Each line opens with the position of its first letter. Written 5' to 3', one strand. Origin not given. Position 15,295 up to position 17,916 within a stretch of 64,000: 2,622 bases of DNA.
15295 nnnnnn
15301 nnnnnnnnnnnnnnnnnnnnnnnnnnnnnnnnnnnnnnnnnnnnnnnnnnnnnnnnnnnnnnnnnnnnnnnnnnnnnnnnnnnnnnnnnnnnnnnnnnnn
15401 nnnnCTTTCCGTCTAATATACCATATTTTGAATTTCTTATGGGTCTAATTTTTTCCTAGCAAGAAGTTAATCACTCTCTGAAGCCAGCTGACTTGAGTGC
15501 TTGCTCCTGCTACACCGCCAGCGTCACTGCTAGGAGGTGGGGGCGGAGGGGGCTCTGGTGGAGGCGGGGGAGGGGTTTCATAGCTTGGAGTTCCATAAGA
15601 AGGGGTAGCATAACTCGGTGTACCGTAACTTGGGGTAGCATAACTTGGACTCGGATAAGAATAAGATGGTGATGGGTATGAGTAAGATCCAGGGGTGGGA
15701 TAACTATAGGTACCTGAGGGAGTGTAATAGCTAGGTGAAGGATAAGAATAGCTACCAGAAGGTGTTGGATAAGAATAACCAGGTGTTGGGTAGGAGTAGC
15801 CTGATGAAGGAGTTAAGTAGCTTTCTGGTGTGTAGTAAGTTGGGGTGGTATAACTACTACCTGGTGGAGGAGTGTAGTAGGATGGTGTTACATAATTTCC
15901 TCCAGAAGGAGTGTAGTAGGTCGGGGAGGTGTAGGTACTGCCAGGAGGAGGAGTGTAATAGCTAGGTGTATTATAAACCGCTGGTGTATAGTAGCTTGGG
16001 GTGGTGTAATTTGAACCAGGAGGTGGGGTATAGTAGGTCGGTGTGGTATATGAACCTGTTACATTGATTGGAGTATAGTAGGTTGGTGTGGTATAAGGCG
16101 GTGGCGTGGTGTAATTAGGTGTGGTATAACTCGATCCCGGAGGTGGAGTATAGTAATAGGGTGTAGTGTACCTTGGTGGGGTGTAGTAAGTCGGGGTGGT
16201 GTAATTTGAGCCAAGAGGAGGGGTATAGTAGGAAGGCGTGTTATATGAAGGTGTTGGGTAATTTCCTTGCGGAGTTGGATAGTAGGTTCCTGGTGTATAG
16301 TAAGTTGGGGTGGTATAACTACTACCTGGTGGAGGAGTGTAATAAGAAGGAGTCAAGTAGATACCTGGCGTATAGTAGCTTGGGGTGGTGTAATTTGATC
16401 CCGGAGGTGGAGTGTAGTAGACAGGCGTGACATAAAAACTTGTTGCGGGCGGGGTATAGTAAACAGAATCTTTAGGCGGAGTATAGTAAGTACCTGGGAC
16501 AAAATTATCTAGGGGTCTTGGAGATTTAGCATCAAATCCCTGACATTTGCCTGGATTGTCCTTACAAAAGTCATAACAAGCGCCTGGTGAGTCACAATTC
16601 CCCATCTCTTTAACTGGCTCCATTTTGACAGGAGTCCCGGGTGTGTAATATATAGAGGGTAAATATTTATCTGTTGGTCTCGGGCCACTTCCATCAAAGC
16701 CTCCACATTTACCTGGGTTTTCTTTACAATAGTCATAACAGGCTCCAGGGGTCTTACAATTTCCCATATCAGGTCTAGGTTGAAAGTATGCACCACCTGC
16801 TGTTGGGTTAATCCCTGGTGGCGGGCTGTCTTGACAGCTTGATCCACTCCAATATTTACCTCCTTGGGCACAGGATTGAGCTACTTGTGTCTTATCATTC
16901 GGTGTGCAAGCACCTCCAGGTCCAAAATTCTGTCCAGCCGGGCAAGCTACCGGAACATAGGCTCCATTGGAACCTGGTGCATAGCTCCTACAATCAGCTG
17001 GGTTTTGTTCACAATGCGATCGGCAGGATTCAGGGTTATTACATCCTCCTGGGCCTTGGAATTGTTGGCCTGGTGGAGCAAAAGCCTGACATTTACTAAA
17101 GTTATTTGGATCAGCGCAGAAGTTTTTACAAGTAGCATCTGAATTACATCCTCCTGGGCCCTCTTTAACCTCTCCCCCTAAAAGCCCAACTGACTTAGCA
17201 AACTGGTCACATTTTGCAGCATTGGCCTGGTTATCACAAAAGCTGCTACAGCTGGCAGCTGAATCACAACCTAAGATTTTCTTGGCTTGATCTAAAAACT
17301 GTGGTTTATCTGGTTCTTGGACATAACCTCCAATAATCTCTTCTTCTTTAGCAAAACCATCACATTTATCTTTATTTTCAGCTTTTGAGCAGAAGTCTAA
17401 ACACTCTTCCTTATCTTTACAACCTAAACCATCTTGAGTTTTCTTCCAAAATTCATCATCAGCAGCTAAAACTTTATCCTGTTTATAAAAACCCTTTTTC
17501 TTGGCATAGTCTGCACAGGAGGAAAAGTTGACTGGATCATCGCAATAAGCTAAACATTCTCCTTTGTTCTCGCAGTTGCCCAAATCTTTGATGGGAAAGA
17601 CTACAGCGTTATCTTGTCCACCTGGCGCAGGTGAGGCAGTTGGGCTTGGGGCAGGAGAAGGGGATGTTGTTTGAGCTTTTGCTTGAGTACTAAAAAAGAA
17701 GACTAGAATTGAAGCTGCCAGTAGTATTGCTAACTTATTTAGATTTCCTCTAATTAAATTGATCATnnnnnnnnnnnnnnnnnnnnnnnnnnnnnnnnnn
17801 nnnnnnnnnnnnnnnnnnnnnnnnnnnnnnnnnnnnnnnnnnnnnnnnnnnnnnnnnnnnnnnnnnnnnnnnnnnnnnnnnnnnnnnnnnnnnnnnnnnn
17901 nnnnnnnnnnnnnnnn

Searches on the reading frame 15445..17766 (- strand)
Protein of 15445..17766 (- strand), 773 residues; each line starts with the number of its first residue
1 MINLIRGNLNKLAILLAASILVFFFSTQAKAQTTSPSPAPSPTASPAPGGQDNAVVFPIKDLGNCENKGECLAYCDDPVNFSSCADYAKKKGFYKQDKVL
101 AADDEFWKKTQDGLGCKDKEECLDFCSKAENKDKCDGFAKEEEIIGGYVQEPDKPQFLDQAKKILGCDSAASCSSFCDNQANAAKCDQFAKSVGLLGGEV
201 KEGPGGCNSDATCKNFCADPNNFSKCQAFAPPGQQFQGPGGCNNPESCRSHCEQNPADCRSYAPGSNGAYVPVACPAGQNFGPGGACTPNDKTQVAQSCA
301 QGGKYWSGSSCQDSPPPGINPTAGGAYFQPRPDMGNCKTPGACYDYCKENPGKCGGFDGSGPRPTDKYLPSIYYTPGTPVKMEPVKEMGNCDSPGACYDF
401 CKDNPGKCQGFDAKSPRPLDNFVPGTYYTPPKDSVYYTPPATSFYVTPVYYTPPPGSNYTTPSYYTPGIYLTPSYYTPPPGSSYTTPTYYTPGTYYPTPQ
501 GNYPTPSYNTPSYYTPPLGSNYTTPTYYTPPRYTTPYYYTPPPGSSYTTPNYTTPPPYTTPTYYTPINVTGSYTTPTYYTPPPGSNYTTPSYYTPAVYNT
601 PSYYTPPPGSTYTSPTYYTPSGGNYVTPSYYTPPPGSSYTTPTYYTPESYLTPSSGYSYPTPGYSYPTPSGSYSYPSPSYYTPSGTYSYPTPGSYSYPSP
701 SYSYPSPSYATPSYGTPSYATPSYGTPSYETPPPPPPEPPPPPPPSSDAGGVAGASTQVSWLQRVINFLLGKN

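Call 63: find_encoding_contigs(protein=window:15445-17766:-, flank=3000, max_places=6)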
Protein window:15445-17766:- (773 aa): 1 contig read that carries it; 1 place shown.
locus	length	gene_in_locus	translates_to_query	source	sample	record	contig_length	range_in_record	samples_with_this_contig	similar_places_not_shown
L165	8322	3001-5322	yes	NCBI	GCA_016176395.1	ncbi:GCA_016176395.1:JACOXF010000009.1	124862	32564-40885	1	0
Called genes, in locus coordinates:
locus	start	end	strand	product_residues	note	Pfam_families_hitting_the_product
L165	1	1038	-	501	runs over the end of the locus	-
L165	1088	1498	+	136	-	PF02823:ATP-synt_DE_N, PF00401:ATP-synt_DE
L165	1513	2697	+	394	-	-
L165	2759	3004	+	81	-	-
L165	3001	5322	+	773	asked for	-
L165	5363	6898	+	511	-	PF13473:Cupredoxin_1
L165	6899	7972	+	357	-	-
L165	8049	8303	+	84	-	-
